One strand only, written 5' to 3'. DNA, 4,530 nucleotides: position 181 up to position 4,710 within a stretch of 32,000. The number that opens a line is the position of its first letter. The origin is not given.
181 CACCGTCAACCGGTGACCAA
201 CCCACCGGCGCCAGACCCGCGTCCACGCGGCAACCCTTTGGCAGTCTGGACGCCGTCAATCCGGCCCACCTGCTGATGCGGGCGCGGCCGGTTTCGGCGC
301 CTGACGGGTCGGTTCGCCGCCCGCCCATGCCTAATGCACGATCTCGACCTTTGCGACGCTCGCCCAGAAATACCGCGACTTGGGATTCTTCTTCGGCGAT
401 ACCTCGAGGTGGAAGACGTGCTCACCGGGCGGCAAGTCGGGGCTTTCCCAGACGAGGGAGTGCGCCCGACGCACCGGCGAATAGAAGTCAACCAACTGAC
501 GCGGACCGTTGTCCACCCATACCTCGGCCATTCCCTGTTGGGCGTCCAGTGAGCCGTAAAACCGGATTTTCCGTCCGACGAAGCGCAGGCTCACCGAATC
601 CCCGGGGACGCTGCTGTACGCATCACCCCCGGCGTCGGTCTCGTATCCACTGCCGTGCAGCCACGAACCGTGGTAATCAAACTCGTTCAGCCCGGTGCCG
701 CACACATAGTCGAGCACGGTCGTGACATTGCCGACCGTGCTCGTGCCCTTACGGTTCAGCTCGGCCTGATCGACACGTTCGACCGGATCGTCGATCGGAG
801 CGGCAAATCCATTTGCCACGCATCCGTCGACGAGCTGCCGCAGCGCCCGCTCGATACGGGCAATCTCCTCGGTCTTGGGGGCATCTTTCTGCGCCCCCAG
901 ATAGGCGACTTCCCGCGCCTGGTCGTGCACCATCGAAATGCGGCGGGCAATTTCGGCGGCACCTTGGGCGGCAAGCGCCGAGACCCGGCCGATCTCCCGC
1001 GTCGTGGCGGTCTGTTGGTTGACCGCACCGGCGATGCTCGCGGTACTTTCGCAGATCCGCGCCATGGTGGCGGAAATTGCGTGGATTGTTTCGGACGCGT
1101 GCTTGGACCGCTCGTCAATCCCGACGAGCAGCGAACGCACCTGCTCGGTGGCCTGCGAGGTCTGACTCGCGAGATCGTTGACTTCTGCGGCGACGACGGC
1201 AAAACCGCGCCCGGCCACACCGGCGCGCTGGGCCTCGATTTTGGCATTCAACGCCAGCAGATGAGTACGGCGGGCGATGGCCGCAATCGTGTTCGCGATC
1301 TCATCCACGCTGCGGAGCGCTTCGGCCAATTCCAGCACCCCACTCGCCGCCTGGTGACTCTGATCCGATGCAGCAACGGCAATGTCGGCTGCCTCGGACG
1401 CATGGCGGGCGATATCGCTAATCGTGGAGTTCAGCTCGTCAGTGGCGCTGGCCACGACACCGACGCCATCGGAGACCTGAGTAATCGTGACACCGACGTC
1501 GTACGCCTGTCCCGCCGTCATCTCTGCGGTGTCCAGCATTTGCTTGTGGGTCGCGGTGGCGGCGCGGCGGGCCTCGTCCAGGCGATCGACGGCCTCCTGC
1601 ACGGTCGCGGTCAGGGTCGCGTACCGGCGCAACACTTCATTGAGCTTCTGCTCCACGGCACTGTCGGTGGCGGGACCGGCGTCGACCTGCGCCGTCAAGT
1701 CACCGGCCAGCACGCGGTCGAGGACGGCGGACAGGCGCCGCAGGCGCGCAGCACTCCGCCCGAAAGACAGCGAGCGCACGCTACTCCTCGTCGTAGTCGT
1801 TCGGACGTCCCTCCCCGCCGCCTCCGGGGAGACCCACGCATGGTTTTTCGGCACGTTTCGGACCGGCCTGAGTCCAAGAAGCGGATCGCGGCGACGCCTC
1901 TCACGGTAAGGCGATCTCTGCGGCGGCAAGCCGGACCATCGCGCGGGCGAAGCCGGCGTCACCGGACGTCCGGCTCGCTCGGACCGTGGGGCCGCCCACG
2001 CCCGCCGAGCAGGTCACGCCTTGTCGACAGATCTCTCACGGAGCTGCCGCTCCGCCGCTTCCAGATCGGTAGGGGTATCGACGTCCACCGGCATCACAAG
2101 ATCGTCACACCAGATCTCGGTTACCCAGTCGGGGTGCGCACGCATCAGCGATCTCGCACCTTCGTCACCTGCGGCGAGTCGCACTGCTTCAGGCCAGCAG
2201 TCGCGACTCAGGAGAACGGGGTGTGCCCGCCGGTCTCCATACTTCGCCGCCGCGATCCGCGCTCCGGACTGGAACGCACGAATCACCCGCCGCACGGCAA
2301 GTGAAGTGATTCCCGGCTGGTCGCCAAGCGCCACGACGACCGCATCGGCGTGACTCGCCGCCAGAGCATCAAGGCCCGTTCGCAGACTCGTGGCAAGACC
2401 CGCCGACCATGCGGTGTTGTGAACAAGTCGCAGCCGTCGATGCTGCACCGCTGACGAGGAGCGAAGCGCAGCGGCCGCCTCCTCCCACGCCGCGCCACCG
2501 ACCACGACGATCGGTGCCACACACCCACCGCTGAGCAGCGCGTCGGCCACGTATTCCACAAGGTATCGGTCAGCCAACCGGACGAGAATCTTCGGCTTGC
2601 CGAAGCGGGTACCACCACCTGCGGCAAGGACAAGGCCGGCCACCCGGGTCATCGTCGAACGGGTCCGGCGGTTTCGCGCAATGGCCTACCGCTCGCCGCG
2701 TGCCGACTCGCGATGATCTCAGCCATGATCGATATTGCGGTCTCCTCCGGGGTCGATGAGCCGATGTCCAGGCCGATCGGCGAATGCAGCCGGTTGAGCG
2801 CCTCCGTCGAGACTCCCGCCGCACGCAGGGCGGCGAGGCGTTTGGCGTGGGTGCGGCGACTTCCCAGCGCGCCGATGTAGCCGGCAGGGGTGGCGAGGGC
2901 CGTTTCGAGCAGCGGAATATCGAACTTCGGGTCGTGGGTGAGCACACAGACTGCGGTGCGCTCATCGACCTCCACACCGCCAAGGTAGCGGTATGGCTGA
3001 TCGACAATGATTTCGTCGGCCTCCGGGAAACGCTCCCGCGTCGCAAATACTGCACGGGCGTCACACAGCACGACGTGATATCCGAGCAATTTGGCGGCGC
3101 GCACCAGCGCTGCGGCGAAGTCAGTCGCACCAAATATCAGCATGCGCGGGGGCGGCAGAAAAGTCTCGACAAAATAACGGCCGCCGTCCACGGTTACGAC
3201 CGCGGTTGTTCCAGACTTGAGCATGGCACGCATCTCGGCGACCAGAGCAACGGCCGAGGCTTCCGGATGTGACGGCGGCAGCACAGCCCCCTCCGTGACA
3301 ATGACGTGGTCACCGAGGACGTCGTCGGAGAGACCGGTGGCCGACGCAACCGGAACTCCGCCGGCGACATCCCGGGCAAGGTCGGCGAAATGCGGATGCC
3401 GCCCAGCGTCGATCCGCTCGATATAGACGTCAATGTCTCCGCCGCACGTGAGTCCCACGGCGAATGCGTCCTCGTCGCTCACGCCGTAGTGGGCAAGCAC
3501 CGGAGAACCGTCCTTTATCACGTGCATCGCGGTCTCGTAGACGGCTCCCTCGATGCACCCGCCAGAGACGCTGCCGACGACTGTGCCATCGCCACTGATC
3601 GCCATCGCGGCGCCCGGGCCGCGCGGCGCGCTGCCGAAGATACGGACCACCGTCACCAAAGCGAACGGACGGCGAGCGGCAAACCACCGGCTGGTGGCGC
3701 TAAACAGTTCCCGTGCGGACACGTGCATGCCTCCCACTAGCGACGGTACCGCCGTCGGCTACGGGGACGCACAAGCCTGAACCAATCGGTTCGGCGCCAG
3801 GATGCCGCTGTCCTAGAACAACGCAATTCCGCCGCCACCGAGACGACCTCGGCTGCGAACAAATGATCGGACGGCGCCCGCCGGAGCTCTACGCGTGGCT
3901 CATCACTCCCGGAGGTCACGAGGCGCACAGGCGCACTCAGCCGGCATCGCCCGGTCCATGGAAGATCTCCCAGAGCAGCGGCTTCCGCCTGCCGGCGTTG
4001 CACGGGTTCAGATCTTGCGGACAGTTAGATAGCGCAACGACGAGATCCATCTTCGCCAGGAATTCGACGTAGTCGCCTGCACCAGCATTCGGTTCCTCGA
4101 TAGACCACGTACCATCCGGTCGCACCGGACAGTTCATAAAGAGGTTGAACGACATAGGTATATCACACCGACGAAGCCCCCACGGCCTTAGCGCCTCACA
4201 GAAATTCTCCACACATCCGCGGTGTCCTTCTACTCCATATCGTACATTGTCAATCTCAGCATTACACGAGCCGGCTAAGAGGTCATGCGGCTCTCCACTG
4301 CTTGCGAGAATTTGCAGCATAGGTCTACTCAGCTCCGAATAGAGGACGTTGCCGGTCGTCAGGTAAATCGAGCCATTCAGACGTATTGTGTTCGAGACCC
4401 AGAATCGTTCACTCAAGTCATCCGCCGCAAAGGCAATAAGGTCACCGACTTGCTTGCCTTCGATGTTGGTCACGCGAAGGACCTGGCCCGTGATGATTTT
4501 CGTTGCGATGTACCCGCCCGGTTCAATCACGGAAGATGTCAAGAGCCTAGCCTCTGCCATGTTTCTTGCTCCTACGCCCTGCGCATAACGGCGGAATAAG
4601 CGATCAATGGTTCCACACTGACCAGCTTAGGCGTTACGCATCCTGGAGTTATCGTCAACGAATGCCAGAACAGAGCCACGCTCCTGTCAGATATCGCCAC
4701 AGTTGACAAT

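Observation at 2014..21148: Seventeen-gene co-directional catabolic supercluster whose enzyme combination I cannot match to any pathway I know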

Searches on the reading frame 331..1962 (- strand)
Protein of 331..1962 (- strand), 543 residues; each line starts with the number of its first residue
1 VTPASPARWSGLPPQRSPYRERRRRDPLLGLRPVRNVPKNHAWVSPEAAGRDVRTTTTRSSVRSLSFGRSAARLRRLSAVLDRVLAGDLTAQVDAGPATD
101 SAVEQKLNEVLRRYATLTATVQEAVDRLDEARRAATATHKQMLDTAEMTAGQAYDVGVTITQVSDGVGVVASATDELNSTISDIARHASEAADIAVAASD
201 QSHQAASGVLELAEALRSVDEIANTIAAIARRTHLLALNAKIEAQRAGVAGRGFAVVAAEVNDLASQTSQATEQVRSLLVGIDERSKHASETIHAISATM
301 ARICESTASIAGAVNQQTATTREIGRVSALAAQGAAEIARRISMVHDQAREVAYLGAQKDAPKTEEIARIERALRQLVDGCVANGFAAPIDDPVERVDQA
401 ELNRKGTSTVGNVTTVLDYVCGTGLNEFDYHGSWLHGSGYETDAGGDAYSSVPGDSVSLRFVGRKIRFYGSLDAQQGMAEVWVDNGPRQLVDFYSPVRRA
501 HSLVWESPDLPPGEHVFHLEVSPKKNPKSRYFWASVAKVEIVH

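Call 6: search_protein_families(library=pfam, proteins=[window:331-1962:-])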
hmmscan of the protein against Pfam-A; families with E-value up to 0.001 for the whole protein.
window:331-1962:- (543 aa): 1 family
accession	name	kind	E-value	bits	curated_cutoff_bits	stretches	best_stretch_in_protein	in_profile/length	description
PF00015.26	MCPsignal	-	3.3e-21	76.3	34.6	1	185-346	4-169/172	Methyl-accepting chemotaxis protein (MCP) signalling domain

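Call 8: search_protein_families(library=ncbifam, proteins=[window:331-1962:-], max_evalue=0.00001)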
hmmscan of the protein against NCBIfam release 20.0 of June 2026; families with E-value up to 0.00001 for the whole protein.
window:331-1962:- (543 aa): 7 families
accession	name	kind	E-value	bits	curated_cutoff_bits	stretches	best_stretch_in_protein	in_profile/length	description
NF058645.1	MCPCtpMPsAe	equivalog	2.2e-17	63.1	900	1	216-378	385-553/558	methyl-accepting chemotaxis protein CtpM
NF007309.0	PRK09793.1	equivalog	5.2e-17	62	903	1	108-349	243-491/533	methyl-accepting chemotaxis protein IV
NF047851.1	MCPCitTducer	equivalog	2.8e-14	53.1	900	1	78-358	225-503/553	methyl-accepting chemotaxis citrate transducer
NF011615.0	PRK15041.1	equivalog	8.2e-14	51.1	947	1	74-357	222-503/554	methyl-accepting chemotaxis protein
NF041847.1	transduc_aer2_vibrio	equivalog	8.7e-14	50.7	1200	1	80-355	465-727/804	aerotaxis transducer Aer2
NF011622.0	PRK15048.1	equivalog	2.5e-13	50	900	1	143-355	277-499/553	methyl-accepting chemotaxis protein II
NF050802.1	AspChtxCcaA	equivalog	8.9e-12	44.2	1300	1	188-317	540-677/700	aspartate chemotaxis receptor CcaA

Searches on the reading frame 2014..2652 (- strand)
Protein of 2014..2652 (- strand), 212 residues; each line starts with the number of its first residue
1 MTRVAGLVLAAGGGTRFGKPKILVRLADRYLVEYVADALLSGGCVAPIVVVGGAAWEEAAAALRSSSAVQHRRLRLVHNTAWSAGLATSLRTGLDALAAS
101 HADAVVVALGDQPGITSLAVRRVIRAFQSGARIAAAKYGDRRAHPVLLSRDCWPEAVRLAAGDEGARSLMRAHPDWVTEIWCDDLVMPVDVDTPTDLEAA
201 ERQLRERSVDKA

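Call 5: search_protein_families(library=pfam, proteins=[window:2014-2652:-])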
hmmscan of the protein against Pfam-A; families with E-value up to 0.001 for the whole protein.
window:2014-2652:- (212 aa): 2 families
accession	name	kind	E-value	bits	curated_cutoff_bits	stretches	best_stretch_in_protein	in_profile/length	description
PF12804.13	NTP_transf_3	-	1.3e-34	120.1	27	1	6-174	1-158/160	MobA-like NTP transferase domain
PF01128.25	IspD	-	9.3e-05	22.7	27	1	6-135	3-127/221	2-C-methyl-D-erythritol 4-phosphate cytidylyltransferase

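Call 7: search_protein_families(library=ncbifam, proteins=[window:2014-2652:-], max_evalue=0.00001)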
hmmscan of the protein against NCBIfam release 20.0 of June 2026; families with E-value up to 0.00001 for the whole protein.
window:2014-2652:- (212 aa): 14 families
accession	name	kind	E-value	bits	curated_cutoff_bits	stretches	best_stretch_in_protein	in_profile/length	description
NF045782.1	NicBOxredNboR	equivalog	2.2e-40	138.5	260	1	2-198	7-203/206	nicotine blue oxidoreductase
TIGR03310.1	matur_MocA_YgfJ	equivalog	1.2e-32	113.4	186.45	1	7-198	3-186/188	molybdenum cofactor cytidylyltransferase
NF045665.1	NTPtran_DVU1551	equivalog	2.4e-26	92.6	315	1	5-209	2-198/359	DVU_1551 family NTP transferase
TIGR03202.1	pucB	equivalog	5.8e-23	81.6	235.05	1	5-196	2-191/192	xanthine dehydrogenase accessory protein PucB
NF010936.0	PRK14356.1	equivalog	3.3e-10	39.5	666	1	3-133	5-128/456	bifunctional UDP-N-acetylglucosamine diphosphorylase/glucosamine-1-phosphate N-acetyltransferase GlmU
NF010933.0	PRK14353.1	equivalog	1.2e-09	37.3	505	1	4-135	6-132/453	bifunctional UDP-N-acetylglucosamine diphosphorylase/glucosamine-1-phosphate N-acetyltransferase GlmU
NF001457.0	PRK00317.1-3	equivalog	1.5e-09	37.6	164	1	6-145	4-132/200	molybdenum cofactor guanylyltransferase MobA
NF010932.0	PRK14352.1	equivalog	5.3e-09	35.3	611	1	3-129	6-128/488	bifunctional UDP-N-acetylglucosamine diphosphorylase/glucosamine-1-phosphate N-acetyltransferase GlmU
TIGR01173.1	glmU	equivalog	1.7e-08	33.8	366.85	1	7-129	4-119/452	bifunctional UDP-N-acetylglucosamine diphosphorylase/glucosamine-1-phosphate N-acetyltransferase GlmU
TIGR00453.1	ispD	equivalog_domain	2.1e-08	33.9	181.3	1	7-137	3-129/219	2-C-methyl-D-erythritol 4-phosphate cytidylyltransferase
NF053639.1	Mfer334_fam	equivalog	1.9e-07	31.2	260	1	20-128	26-127/209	pseudomurein biosynthesis protein PmurB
NF010934.1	PRK14354.1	equivalog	3.9e-07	29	450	1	7-130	3-118/447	bifunctional UDP-N-acetylglucosamine diphosphorylase/glucosamine-1-phosphate N-acetyltransferase GlmU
TIGR02665.1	molyb_mobA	equivalog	4.1e-07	30.2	151.85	1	5-153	2-141/186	molybdenum cofactor guanylyltransferase MobA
NF010935.0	PRK14355.1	equivalog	6.3e-06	25.1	718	1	1-129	1-123/459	bifunctional UDP-N-acetylglucosamine diphosphorylase/glucosamine-1-phosphate N-acetyltransferase GlmU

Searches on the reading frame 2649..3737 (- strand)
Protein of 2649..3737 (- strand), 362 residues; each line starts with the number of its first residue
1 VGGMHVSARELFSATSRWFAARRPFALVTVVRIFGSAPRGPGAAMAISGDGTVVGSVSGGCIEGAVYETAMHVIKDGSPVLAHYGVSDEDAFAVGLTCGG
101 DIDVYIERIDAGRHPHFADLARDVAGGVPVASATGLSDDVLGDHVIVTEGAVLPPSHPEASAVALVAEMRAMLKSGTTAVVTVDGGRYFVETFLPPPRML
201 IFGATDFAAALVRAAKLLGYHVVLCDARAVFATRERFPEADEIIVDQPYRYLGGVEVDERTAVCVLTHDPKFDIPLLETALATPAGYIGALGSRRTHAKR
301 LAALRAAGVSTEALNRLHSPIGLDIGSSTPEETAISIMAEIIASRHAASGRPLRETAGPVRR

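Call 5: search_protein_families(library=pfam, proteins=[window:2649-3737:-])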
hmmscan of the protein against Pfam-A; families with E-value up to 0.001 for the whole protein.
window:2649-3737:- (362 aa): 2 families
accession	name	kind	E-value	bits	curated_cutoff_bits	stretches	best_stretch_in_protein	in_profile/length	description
PF13478.12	XdhC_C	-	6.6e-46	156.3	29.7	1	199-341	1-125/125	XdhC Rossmann domain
PF02625.21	XdhC_CoxI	-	5.4e-26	90.7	24.3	1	18-85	1-68/68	XdhC and CoxI family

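Call 7: search_protein_families(library=ncbifam, proteins=[window:2649-3737:-], max_evalue=0.00001)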
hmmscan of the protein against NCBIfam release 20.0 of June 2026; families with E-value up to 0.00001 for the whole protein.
window:2649-3737:- (362 aa): 2 families
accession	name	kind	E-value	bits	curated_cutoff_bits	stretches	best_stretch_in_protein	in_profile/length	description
NF045664.1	XdhC_rel_AOR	equivalog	4.5e-70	236.6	350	1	15-346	5-345/346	XdhC family aldehyde oxidoreductase maturation factor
TIGR02964.1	xanthine_xdhC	equivalog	3.6e-29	102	161.6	1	27-342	2-246/246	xanthine dehydrogenase accessory protein XdhC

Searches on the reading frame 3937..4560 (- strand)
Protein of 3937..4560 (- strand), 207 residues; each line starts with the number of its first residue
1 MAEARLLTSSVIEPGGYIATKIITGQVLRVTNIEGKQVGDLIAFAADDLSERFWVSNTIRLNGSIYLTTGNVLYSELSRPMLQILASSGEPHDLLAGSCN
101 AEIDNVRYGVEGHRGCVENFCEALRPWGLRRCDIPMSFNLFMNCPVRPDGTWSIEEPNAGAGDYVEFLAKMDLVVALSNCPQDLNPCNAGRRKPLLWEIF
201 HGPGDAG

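Call 5: search_protein_families(library=pfam, proteins=[window:3937-4560:-])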
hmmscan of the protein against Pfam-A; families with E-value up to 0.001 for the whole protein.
window:3937-4560:- (207 aa): 1 family
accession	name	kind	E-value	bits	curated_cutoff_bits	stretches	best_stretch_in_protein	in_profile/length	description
PF09347.15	DUF1989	-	8.5e-57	191.9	27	1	11-174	2-168/168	Domain of unknown function (DUF1989)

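Call 7: search_protein_families(library=ncbifam, proteins=[window:3937-4560:-], max_evalue=0.00001)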
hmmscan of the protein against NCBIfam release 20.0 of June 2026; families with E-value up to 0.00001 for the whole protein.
window:3937-4560:- (207 aa): 3 families
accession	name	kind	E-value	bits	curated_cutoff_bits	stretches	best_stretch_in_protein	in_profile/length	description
TIGR03424.1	urea_degr_1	equivalog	6.8e-48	162.9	284.7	1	7-189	3-187/198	urea amidolyase associated protein UAAP2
TIGR03425.1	urea_degr_2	hypoth_equivalog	1.1e-35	122.9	205.95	1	8-196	3-199/233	urea amidolyase associated protein UAAP1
NF053776.1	TmaoDeMthMsil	equivalog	1.5e-22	80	1100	1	13-189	170-351/763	trimethylamine N-oxide demethylase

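Call 38: search_solved_structures(query=window:3937-4560:-, max_evalue=0.001)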
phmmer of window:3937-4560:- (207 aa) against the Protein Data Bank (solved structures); distinct sequences matched with E-value up to 0.001: 8.
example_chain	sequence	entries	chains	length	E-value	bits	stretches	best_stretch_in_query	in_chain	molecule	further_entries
3oru_A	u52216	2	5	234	3.8e-25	91.9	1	19-199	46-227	DUF1989 family protein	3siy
3di4_A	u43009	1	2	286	4.9e-16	62.2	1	13-200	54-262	Uncharacterized Protein DUF1989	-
9q59_A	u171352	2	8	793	1.7e-13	53.8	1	22-189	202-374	trimethylamine N-oxide demethylase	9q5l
9q5a_A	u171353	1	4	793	2.8e-12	49.9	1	22-189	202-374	Trimethylamine N-oxide Demethylase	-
7big_A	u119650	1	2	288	1.2e-06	31.5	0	21-57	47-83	v13WRAP-T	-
7bie_A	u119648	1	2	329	1.2e-06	31.5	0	21-57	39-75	nvWRAP-T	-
7bif_A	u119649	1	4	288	6.3e-06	29.1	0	21-58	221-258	v22WRAP-T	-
7bid_A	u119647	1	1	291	6.3e-06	29.1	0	21-58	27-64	v31WRAP-T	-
